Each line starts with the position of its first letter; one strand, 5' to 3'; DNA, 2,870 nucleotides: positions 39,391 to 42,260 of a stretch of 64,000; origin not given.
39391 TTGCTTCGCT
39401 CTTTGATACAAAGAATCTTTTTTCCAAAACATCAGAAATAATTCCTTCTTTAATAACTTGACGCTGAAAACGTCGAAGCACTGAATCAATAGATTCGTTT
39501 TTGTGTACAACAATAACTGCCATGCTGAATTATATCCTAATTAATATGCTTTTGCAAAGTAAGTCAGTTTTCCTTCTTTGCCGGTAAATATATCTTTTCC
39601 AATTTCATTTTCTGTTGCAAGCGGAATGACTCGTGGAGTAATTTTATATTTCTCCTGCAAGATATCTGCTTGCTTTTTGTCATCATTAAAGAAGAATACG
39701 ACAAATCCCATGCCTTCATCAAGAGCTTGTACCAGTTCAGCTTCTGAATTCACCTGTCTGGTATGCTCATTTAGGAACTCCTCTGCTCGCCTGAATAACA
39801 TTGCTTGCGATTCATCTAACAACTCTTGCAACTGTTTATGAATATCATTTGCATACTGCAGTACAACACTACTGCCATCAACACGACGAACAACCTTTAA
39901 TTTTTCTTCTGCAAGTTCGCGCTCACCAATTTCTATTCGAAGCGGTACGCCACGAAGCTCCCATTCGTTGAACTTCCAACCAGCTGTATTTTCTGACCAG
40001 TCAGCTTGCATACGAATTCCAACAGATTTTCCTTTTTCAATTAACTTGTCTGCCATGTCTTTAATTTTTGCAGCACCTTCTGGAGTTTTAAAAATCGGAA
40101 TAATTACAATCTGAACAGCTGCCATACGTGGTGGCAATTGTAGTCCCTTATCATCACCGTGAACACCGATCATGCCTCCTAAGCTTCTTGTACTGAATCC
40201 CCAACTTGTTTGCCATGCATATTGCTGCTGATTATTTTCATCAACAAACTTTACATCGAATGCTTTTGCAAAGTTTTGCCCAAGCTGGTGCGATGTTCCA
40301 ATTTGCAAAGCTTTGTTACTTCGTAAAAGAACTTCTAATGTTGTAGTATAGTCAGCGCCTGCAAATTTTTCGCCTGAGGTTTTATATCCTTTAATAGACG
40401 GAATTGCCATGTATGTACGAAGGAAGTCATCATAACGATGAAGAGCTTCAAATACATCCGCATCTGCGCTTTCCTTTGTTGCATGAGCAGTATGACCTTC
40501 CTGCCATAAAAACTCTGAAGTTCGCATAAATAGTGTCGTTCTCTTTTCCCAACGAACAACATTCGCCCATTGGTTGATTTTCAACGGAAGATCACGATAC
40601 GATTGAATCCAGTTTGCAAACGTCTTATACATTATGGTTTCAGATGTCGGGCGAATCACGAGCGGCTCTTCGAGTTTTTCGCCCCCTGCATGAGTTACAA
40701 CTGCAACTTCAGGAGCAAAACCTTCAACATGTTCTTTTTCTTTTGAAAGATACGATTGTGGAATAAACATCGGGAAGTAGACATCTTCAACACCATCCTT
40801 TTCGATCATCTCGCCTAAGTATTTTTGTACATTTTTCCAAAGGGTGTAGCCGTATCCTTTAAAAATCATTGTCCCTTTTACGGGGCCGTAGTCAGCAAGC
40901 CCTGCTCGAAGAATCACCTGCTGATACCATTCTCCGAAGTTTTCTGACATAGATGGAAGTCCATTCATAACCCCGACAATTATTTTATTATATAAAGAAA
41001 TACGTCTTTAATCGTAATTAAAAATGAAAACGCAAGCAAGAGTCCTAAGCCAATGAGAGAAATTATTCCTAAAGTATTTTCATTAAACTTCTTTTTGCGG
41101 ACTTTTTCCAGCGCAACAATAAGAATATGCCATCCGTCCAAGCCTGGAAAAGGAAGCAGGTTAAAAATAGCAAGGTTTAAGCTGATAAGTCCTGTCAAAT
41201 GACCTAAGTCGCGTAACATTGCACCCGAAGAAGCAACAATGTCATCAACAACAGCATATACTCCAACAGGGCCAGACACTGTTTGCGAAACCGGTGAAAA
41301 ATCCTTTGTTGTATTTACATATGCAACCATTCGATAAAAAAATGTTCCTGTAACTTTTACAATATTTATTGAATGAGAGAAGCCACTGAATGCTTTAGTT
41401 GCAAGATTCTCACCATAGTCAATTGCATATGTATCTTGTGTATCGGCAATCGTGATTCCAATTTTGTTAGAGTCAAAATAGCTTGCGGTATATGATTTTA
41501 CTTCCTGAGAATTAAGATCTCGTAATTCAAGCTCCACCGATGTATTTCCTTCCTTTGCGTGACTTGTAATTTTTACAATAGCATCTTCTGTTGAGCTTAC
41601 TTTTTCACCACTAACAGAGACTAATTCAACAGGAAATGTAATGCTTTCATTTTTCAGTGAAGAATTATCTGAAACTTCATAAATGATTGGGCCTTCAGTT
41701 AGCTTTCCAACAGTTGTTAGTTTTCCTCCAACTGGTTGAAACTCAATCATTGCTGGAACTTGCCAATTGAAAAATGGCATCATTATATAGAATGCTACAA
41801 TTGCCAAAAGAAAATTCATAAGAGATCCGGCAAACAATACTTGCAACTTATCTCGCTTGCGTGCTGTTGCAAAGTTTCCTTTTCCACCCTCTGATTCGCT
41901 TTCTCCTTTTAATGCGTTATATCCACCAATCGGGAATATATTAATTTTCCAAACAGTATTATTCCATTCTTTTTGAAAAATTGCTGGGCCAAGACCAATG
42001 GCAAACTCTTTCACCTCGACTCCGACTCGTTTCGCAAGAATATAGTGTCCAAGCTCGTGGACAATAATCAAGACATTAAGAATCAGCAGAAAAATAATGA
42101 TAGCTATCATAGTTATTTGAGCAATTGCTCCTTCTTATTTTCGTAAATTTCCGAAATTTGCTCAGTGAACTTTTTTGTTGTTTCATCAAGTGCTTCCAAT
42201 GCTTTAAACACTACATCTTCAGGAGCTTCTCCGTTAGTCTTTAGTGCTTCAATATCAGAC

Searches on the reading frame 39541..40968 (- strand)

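Call 61: search_protein_families(library=pfam, proteins=[window:39541-40968:-], max_evalue=0.0001)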
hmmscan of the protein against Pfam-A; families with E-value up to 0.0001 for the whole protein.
window:39541-40968:- (475 aa): 3 families
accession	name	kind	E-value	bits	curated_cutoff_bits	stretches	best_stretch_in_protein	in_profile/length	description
PF00587.30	tRNA-synt_2b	-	6.4e-21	75.7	29.3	1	100-264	8-173/179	tRNA synthetase class II core domain (G, H, P, S and T)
PF03129.25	HGTP_anticodon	-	2.7e-15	56.7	21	1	286-372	1-84/94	Anticodon binding domain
PF09180.16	ProRS-C_1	-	3.7e-08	33.8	31.5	1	411-475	3-71/71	Prolyl-tRNA synthetase, C-terminal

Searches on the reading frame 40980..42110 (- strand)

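Call 62: search_protein_families(library=pfam, proteins=[window:40980-42110:-], max_evalue=0.0001)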
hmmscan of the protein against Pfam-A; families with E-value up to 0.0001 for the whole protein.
window:40980-42110:- (376 aa): 1 family
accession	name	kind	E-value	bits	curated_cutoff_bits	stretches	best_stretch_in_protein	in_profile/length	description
PF02163.28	Peptidase_M50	-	9.6e-50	169.4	27.2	1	7-360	2-220/221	Peptidase family M50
